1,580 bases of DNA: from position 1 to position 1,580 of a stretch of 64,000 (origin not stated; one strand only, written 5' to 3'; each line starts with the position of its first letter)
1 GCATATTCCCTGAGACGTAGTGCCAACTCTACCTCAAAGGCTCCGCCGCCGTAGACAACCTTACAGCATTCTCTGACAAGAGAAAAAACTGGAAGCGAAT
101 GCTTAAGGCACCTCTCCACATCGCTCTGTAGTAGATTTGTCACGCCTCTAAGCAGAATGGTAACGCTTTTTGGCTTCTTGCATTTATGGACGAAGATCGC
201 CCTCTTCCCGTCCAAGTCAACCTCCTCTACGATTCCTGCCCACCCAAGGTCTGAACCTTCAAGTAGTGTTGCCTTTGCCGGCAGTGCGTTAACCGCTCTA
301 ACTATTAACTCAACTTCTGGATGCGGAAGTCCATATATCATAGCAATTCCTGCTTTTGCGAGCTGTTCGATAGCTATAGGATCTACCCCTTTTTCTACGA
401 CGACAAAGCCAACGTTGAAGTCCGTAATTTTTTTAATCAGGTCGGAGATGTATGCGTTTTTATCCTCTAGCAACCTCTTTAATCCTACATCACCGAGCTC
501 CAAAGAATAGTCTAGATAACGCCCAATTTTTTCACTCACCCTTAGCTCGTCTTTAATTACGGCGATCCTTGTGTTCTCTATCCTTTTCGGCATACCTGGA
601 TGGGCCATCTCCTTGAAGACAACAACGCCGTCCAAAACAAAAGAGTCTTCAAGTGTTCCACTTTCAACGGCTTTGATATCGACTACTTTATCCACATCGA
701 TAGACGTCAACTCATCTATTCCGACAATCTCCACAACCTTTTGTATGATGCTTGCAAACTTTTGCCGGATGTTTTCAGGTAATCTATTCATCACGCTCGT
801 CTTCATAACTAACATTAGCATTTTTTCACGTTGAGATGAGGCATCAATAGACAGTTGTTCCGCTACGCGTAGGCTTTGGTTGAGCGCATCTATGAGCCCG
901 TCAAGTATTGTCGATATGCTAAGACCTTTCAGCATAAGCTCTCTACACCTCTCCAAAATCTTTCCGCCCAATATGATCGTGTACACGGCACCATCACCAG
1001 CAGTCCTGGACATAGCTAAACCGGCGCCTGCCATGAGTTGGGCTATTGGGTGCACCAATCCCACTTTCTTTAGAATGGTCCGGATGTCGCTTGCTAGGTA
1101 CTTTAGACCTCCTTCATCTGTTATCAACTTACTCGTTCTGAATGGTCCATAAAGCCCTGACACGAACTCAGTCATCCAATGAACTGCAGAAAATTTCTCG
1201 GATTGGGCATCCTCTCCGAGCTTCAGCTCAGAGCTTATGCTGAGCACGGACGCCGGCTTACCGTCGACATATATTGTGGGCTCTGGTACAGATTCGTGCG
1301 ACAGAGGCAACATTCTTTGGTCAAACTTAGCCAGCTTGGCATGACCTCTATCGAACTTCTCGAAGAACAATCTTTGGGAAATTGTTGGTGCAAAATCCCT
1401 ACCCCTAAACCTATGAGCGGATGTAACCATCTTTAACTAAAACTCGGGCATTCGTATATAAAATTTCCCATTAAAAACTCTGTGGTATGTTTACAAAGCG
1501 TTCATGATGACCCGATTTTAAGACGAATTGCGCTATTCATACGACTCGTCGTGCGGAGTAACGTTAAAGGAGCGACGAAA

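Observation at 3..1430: Chaperonin paralogue with degenerate ATPase motifs and an N-terminal extension of about 50 aa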

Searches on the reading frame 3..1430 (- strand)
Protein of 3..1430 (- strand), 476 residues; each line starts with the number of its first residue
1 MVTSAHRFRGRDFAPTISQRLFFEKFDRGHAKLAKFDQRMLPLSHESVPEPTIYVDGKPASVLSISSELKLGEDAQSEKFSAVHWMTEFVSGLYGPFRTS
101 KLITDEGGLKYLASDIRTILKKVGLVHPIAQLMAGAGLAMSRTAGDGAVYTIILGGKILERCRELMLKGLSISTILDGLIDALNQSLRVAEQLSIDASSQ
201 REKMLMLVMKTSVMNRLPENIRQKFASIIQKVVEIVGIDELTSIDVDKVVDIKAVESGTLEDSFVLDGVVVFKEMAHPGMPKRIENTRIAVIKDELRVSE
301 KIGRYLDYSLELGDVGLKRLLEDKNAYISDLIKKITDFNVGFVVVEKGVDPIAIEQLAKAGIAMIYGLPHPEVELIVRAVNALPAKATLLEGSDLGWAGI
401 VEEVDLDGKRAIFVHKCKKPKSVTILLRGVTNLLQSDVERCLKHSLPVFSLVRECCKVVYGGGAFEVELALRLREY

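Call 3: search_protein_families(library=pfam, proteins=[window:3-1430:-], max_evalue=0.01)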
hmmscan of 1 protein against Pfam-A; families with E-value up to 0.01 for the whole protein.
window:3-1430:- (476 aa): 1 family
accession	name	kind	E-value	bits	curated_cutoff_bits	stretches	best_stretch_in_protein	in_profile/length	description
PF00118.29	Cpn60_TCP1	-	1.3e-72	245.5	34.3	1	88-476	3-389/490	TCP-1/cpn60 chaperonin family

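Call 4: search_protein_families(library=ncbifam, proteins=[window:3-1430:-], max_evalue=0.01)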
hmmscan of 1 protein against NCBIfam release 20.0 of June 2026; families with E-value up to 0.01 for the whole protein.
window:3-1430:- (476 aa): 12 families
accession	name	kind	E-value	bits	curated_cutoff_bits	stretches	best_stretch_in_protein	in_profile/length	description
NF041082.2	thermosome_alpha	equivalog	1.2e-70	238.8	450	1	59-476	2-419/519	thermosome subunit alpha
NF041083.2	thermosome_beta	equivalog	1.1e-68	232.6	400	1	62-476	5-420/520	thermosome subunit beta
TIGR02339.1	thermosome_arch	subfamily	3e-65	221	671.1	1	62-476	4-420/521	thermosome subunit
TIGR02344.1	chap_CCT_gamma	equivalog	1.8e-50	172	553.45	1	62-475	4-421/526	T-complex protein 1 subunit gamma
TIGR02342.1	chap_CCT_delta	equivalog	7.4e-48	163.3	695.35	1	82-475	17-416/517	T-complex protein 1 subunit delta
TIGR02347.1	chap_CCT_zeta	equivalog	4.8e-43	147.5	587.15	1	66-475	8-425/531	T-complex protein 1 subunit zeta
TIGR02343.1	chap_CCT_epsi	equivalog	1.5e-42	145.9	710.5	1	72-473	25-428/532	T-complex protein 1 subunit epsilon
TIGR02346.1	chap_CCT_theta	equivalog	4.7e-40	137.5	455.9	1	73-476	17-418/531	T-complex protein 1 subunit theta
TIGR02345.1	chap_CCT_eta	equivalog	1.7e-38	132.2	669.2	1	81-475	25-419/523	T-complex protein 1 subunit eta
TIGR02340.1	chap_CCT_alpha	equivalog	4.9e-35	121.2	800.2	1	64-475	2-421/536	T-complex protein 1 subunit alpha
TIGR02341.1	chap_CCT_beta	equivalog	3.8e-20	72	522.15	1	72-470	12-409/519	T-complex protein 1 subunit beta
NF009487.0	PRK12849.1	subfamily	0.0052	15.1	352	1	68-246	4-178/543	chaperonin GroEL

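Call 5: search_solved_structures(query=window:3-1430:-, show_alignments=2)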
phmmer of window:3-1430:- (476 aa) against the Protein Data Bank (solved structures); distinct sequences matched with E-value up to 0.001: 115 (the best 60 are shown).
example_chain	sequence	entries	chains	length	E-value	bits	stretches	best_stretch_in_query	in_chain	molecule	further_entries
1q3s_A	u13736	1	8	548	8.1e-56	193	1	55-476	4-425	Thermosome alpha subunit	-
1q2v_A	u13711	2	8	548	1.7e-55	191.9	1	55-476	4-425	Thermosome alpha subunit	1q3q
1q3r_A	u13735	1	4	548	5.5e-55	190.2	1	55-476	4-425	Thermosome alpha subunit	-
9rwp_A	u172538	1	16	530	1.8e-50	175.3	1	57-476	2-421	Ancestral Group II Chaperonin (ACII)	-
3j1e_A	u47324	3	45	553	4e-50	174.2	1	56-476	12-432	Chaperonin beta subunit | Chaperonin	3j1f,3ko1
4xcd_A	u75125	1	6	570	1.2e-49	172.6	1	56-476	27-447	Thermosome subunit beta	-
4xcg_B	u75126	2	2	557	1.5e-49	172.3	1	56-476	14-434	Thermosome subunit beta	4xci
6xhi_A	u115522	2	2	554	1.7e-49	172.1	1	56-476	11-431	Thermosome subunit beta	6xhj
3j1b_A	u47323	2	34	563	5e-48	167.3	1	61-476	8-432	Chaperonin alpha subunit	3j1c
3rus_A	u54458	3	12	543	9.4e-48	166.4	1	63-476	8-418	Chaperonin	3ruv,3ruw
3izi_A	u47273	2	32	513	2.1e-47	165.2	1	70-476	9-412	Chaperonin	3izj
3j3x_A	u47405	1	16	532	8.7e-47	163.2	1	63-476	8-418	Chaperonin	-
3kfb_A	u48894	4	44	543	9.3e-47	163.1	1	63-476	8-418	Chaperonin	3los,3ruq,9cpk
5w74_A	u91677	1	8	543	1.3e-46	162.7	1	63-476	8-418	Chaperonin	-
1a6d_B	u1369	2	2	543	2.1e-46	162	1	55-476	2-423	THERMOSOME (BETA SUBUNIT)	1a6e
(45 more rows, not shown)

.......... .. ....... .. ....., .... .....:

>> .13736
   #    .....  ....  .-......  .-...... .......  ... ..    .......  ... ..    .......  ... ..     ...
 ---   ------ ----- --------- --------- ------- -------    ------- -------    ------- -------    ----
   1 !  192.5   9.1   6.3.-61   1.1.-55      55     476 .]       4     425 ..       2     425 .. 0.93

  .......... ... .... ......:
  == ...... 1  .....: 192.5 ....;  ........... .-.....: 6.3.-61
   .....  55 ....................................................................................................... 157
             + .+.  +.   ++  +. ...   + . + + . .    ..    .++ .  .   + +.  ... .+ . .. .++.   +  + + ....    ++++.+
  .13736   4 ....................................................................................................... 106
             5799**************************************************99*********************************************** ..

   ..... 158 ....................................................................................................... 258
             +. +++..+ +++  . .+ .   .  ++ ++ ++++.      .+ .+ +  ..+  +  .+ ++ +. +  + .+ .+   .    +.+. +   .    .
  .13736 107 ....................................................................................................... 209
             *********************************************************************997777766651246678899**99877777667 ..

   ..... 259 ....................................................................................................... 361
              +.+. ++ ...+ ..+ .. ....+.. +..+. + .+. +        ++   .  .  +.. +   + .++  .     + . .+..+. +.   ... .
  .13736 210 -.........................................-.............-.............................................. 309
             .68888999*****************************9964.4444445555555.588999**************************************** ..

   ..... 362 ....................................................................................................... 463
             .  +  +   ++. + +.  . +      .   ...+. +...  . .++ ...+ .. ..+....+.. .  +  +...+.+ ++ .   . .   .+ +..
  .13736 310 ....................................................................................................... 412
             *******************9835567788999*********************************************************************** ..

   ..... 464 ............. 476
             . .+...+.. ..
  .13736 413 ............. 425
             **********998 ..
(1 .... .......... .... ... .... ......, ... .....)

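Call 8: find_homologous_proteins(query=window:3-1430:-, max_evalue=1e-10)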
Query window:3-1430:- (476 aa): 200 proteins with E <= 1e-10 among 8000 candidates; the best 120 are listed.
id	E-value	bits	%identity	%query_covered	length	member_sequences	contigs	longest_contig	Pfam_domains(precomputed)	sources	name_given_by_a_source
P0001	0.0e+0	1033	100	100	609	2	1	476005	PF00118.30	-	-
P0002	4.1e-257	871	82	100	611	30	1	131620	PF00118.30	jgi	-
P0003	3.7e-256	868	80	100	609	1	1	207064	PF00118.30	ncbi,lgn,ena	-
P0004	3.7e-254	862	81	100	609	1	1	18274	PF00118.30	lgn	-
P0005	3.0e-251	852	80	100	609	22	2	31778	PF00118.30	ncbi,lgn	ncbi:MAG: TCP-1/cpn60 chaperonin family protein [Nitrososphaerota archaeon]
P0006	9.8e-244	827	78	100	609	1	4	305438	PF00118.30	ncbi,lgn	ncbi:MAG: TCP-1/cpn60 chaperonin family protein [Nitrososphaerota archaeon]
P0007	3.4e-160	552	54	99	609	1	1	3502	PF00118.30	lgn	-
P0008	8.4e-157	541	52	100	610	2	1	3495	PF00118.30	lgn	-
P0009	5.6e-123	429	80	51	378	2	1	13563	PF00118.30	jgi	jgi:chaperonin GroEL (HSP60 family)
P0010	1.6e-86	309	37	93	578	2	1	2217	PF00118.30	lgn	-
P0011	6.2e-85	304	38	93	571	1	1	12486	PF00118.30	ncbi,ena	-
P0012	1.1e-84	303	38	93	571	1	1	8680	PF00118.30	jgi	-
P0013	4.7e-84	301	38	93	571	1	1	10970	PF00118.30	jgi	-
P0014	7.0e-84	300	37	93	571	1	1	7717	PF00118.30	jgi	jgi:chaperonin GroEL (HSP60 family)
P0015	1.0e-83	300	36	93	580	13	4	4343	PF00118.30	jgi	-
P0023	1.0e-81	293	39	93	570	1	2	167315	PF00118.30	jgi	-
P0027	4.0e-81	291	35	93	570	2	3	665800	PF00118.30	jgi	jgi:chaperonin GroEL (HSP60 family)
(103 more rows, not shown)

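Call 11: find_encoding_contigs(protein=P0001, flank=10000, max_places=4)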
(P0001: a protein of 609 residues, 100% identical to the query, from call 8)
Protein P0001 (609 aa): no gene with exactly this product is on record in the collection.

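Call 12: find_encoding_contigs(protein=P0006, flank=10000, max_places=3)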
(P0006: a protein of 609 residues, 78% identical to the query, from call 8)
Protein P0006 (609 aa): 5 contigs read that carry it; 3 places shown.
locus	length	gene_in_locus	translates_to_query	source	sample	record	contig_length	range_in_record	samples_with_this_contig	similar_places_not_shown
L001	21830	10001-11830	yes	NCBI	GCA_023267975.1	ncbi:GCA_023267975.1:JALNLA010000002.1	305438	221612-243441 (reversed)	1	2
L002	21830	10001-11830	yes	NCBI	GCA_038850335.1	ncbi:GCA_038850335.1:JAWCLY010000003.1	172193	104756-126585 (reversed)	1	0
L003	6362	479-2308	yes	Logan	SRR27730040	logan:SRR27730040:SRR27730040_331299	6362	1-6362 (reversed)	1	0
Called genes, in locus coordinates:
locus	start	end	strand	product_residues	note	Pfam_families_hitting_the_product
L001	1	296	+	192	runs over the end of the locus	PF02589:LUD_dom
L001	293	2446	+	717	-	-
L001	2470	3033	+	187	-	PF01923:Cob_adeno_trans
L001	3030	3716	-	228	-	PF12654:DUF3786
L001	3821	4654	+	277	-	PF00994:MoCF_biosynth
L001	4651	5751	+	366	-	PF10432:bact-PGI_C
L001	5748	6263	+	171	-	-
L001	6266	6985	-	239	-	PF01478:Peptidase_A24, PF06847:Arc_PepC_II (weak)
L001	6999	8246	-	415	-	PF02812:ELFV_dehydrog_N, PF00208:ELFV_dehydrog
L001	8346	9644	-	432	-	PF02812:ELFV_dehydrog_N, PF00208:ELFV_dehydrog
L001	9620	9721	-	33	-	-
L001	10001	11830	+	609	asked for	PF00118:Cpn60_TCP1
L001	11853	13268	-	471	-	PF13416:SBP_bac_8 (faint)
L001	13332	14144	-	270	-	PF00528:BPD_transp_1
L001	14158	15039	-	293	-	PF00528:BPD_transp_1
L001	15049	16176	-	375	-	PF03215:Rad17 (weak), PF00005:ABC_tran, PF02463:SMC_N (faint), PF13304:AAA_21 (weak), PF08402:TOBE_2 (weak)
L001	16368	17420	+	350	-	PF06032:S-Me-THD_N, PF20906:S-Me-THD_C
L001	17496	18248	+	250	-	PF07302:AroM (faint), PF01177:Asp_Glu_race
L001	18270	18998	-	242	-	PF01177:Asp_Glu_race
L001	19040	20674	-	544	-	PF00501:AMP-binding, PF13193:AMP-binding_C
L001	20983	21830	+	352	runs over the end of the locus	PF27126:NmeDI_C (faint)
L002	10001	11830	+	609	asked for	PF00118:Cpn60_TCP1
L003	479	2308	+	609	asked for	PF00118:Cpn60_TCP1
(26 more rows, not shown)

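Call 21: find_related_loci(query=A2, collection=genome_contigs, flank=8000)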
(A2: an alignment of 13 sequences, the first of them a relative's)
Query A2 (609 aa) in genome_contigs; peptide patterns used: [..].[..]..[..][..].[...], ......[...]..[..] (x = any residue, [..] = any of these).
181 stretches matched a pattern; 63 encode a relative of the query (tblastn E <= 1e-3); 63 distinct loci.
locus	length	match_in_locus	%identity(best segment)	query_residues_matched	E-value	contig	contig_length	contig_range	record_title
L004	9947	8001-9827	83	1-609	0e+0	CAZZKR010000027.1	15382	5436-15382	MAG TPA_asm: uncultured Nitrososphaeria archaeon isolate binchicken_co25_112 genome assembly, contig: k141_76448, whole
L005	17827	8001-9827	81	1-609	0e+0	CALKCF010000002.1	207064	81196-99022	MAG: uncultured archaeon isolate S1_Bin_METABAT__43_1 genome assembly, contig: c_000000258798, whole genome shotgun sequ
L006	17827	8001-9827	79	1-609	0e+0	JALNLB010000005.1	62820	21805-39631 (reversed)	MAG: Candidatus Terraquivivens ruidianensis isolate JZ-2.bins.210.201808 NODE_768_length_62820_cov_1.427081, whole genom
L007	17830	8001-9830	76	1-609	0e+0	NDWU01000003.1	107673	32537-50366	MAG: Candidatus Terraquivivens tikiterensis isolate NZ13-MG1 contig_220_2, whole genome shotgun sequence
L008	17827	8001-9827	82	1-609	0e+0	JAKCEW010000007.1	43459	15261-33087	MAG: Candidatus Terraquivivens yellowstonensis isolate LGB-05.bin.49 NODE_229_length_43459_cov_62.622039, whole genome s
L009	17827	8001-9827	81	1-609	0e+0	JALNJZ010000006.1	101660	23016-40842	MAG: Candidatus Terraquivivens tengchongensis isolate GMQP.bins.8.201907 NODE_51_length_101660_cov_1.953838, whole genom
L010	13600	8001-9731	40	35-609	4e-131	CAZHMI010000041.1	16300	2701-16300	MAG TPA_asm: uncultured Candidatus Bathyarchaeia archaeon isolate binchicken_co274_450 genome assembly, contig: NODE_900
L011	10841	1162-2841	39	32-591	4e-118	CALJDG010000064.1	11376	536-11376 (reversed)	MAG: uncultured archaeon isolate S1_Bin_MAXBIN__046_sub_1 genome assembly, contig: c_000000787310, whole genome shotgun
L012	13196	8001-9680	39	32-591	2e-117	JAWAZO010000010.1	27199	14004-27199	MAG: Candidatus Bathyarchaeia archaeon isolate ZZQ_201803_bins_84 ZZQ_201803_bins_84_scaffold_10, whole genome shotgun s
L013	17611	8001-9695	37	38-596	2e-105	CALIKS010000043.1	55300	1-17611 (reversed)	MAG: uncultured archaeon isolate S1_Bin_MAXBIN__124_sub_1 genome assembly, contig: c_000003355507, whole genome shotgun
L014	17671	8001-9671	36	35-591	1e-103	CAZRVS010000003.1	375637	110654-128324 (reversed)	MAG TPA_asm: uncultured Candidatus Bathyarchaeia archaeon isolate SRP323688_co1_270 genome assembly, contig: NODE_30_len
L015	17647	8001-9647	32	35-581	9e-75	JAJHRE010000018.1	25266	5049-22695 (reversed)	MAG: Desulfurococcaceae archaeon isolate Bin S28 scaffold_375_c1, whole genome shotgun sequence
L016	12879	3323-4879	30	57-574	2e-73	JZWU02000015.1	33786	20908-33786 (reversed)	MAG: Vulcanisaeta sp. AZ3 NODE_46_length_33786_cov_6.358231, whole genome shotgun sequence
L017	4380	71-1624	33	57-572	1e-72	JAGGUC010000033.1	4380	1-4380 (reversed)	MAG: Desulfurococcales archaeon isolate AUK064 PB_MBMC_018_c_000000000106, whole genome shotgun sequence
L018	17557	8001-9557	30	57-574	1e-72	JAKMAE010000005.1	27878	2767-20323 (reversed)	MAG: Vulcanisaeta sp. isolate CP.2020.15m.Bin.6 NODE_27_length_27878, whole genome shotgun sequence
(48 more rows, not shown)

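Call 28: search_protein_representatives(protein=P0001)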
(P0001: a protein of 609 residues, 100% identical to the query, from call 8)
Query: 609 residues. Proteins with E-value up to 0.001 (for the whole library): 2841; up to 1e-10: 1251; up to 1e-30: 391. The best 150 are listed.
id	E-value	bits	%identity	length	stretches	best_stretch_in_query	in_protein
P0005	0.0e+00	1092.2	81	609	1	1-609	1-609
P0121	1.8e-128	446.1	41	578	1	35-609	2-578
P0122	9.3e-125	433.9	33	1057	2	77-583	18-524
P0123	6.0e-117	408.1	40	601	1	27-609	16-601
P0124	1.6e-106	373.7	37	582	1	35-599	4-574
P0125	2.8e-95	336.6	34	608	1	7-609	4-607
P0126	8.9e-94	331.6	35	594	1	6-609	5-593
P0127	8.9e-93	328.3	35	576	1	41-602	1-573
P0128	1.0e-84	301.8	33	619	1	5-607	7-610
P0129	2.4e-84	300.5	33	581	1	41-606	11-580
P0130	2.0e-81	290.9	35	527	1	86-606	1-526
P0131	2.2e-78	280.8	34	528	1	86-606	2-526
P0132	7.9e-76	272.4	33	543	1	85-606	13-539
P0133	3.4e-75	270.3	27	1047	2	75-581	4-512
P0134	2.4e-71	257.6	35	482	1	132-606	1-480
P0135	8.0e-69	249.3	30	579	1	35-600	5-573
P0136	1.7e-68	248.2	32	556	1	55-576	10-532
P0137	1.8e-66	241.5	29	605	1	54-609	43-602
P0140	2.0e-64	234.7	31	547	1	74-576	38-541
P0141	2.4e-63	231.2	32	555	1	55-575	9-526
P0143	4.9e-63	230.1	31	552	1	69-579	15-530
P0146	4.3e-61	223.7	31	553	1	54-574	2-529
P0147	6.2e-61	223.2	31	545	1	74-573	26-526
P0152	1.0e-58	215.9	31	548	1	73-575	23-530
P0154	1.3e-58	215.6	30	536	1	85-576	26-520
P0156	2.9e-58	214.4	33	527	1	80-576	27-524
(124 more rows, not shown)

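Call 37: find_encoding_contigs(protein=P0027, flank=8000, max_places=3)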
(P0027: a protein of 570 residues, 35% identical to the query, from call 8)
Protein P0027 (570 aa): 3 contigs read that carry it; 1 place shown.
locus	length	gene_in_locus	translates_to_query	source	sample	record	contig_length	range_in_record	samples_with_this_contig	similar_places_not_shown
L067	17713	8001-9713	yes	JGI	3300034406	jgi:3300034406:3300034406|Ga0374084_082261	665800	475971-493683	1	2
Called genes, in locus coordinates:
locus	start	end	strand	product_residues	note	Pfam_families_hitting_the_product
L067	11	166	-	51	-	-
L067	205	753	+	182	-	PF14512:TM1586_NiRdase (faint), PF00881:Nitroreductase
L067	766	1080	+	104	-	PF19585:DUF6092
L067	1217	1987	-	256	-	PF01177:Asp_Glu_race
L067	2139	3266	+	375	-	PF06032:S-Me-THD_N, PF20906:S-Me-THD_C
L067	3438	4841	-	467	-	-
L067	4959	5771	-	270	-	PF00528:BPD_transp_1 (weak)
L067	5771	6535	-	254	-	PF00528:BPD_transp_1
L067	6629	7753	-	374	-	PF03215:Rad17 (weak), PF00005:ABC_tran, PF13304:AAA_21 (weak), PF08402:TOBE_2 (weak)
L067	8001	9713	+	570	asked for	PF00118:Cpn60_TCP1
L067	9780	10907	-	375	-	PF06032:S-Me-THD_N, PF20906:S-Me-THD_C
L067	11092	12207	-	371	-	PF13610:DDE_Tnp_IS240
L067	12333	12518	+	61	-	-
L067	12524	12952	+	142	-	-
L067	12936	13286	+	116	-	-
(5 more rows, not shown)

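Call 38: find_encoding_contigs(protein=P0023, flank=8000, max_places=2)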
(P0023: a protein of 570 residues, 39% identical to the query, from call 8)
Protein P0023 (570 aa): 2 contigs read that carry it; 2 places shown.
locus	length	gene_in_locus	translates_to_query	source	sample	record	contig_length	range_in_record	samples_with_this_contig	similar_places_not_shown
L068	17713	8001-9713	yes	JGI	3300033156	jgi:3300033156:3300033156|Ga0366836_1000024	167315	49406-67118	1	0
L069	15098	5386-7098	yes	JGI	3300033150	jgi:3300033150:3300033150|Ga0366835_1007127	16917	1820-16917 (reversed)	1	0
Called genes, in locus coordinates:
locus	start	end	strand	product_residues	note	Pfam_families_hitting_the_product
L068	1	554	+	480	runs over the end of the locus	PF00294:PfkB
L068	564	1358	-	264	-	-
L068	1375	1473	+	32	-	-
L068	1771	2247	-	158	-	PF05014:Nuc_deoxyrib_tr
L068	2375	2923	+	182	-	-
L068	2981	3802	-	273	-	PF00528:BPD_transp_1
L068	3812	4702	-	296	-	PF00528:BPD_transp_1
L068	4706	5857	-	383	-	PF00005:ABC_tran, PF13304:AAA_21 (faint), PF08402:TOBE_2 (weak)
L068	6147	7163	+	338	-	PF26233:NicX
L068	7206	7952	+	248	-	PF01177:Asp_Glu_race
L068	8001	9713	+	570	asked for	PF00118:Cpn60_TCP1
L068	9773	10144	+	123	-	-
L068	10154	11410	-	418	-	-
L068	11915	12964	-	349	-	PF04422:FrhB_FdhB_N, PF04432:FrhB_FdhB_C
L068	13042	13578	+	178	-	-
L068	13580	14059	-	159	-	PF12840:HTH_20 (weak), PF13404:HTH_AsnC-type, PF13412:HTH_24, PF01037:AsnC_trans_reg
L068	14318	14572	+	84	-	-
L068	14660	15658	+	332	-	PF00296:Bac_luciferase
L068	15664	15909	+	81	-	PF01037:AsnC_trans_reg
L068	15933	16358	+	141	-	PF00571:CBS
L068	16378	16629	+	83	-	PF01037:AsnC_trans_reg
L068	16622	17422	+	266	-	PF01996:F420_ligase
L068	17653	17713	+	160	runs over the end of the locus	PF13404:HTH_AsnC-type, PF13412:HTH_24, PF01037:AsnC_trans_reg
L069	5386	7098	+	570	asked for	PF00118:Cpn60_TCP1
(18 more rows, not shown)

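Call 39: predict_structure(alignment_id=A1)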
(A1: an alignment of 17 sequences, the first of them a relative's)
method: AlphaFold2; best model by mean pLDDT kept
length: 609 residues; sequences in the alignment: 17
mean_pLDDT: 79.9   pTM: 0.73
mean pLDDT of the five models: 79.9, 77.8, 76.3, 75.9, 75.2
residues with pLDDT >= 90: 259; 70-90: 182; 50-70: 108; < 50: 60
segments of 3 or more residues with pLDDT < 50: 1-19, 21-34, 60-63, 99-106, 108-111, 605-609
pLDDT, mean of each block of 10 residues (from residue 1): 27 36 47 54 64 51 58 87 91 68 43 60 77 90 86 97 95 96 97 88 74 66 82 84 73 85 91 92 96 83 56 61 84 91 93 93 93 92 90 94 89 92 87 75 79 83 95 97 96 98 91 96 95 89 89 96 91 68 68 64 49
secondary structure, 60 per line:
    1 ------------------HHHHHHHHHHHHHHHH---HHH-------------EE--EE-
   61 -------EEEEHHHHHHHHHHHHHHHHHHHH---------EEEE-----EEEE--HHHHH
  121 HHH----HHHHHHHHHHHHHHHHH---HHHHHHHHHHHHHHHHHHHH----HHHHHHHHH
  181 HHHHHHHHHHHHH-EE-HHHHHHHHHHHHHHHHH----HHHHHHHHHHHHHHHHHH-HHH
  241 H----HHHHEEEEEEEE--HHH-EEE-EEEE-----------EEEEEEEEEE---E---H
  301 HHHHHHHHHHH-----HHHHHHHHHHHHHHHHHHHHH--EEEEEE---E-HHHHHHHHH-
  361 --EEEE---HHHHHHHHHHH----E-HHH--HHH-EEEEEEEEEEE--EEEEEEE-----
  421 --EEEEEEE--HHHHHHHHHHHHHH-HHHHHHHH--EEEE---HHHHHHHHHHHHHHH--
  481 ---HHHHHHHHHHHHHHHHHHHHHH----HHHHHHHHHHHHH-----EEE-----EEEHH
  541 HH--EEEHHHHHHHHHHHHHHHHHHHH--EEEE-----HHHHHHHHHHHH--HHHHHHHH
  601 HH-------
elements in order: H19-34 E68-71 H72-91 E101-104 E110-113 H116-123 H128-144 H148-167 H172-193 H198-214 H219-236 H238-241 H246-249 E250-257 E264-266 E268-271 E283-292 H300-311 H317-337 E340-345 H351-359 E363-366 H370-380 E396-406 E409-415 E423-429 H432-445 H447-454 E457-460 H464-478 H484-505 H510-522 E528-530 E536-538 H539-542 E545-547 H548-567 E570-573 H579-590 H593-602

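Call 42: find_encoding_contigs(protein=P0125, flank=8000, max_places=2)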
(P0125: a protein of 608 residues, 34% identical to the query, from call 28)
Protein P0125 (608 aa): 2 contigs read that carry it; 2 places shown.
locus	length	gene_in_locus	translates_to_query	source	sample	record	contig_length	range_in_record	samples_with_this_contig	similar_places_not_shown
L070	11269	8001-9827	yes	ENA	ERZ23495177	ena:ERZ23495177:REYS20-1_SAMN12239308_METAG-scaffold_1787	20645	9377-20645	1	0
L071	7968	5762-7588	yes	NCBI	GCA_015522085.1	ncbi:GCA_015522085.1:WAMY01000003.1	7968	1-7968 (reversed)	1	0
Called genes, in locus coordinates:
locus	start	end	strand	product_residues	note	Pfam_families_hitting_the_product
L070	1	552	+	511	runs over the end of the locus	PF00437:T2SSE (weak)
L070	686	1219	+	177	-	PF14512:TM1586_NiRdase (faint), PF00881:Nitroreductase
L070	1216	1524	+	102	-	PF19585:DUF6092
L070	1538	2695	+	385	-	PF06032:S-Me-THD_N, PF20906:S-Me-THD_C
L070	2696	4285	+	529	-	PF01869:BcrAD_BadFG (faint), PF05378:Hydant_A_N, PF01968:Hydantoinase_A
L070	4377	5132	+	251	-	PF01177:Asp_Glu_race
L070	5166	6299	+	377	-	PF03215:Rad17, PF00005:ABC_tran, PF02463:SMC_N (faint), PF13304:AAA_21 (weak), PF08402:TOBE_2 (weak)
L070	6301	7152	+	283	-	PF00528:BPD_transp_1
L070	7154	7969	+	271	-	-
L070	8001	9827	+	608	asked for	PF00118:Cpn60_TCP1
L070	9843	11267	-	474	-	?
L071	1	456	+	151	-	?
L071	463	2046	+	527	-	PF01869:BcrAD_BadFG (faint), PF05378:Hydant_A_N, PF01968:Hydantoinase_A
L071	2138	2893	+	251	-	PF01177:Asp_Glu_race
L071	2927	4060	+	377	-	PF03215:Rad17, PF00005:ABC_tran, PF02463:SMC_N (faint), PF13304:AAA_21 (weak), PF08402:TOBE_2 (weak)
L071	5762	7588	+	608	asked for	PF00118:Cpn60_TCP1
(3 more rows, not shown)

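Call 43: find_encoding_contigs(protein=P0129, flank=8000, max_places=2)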
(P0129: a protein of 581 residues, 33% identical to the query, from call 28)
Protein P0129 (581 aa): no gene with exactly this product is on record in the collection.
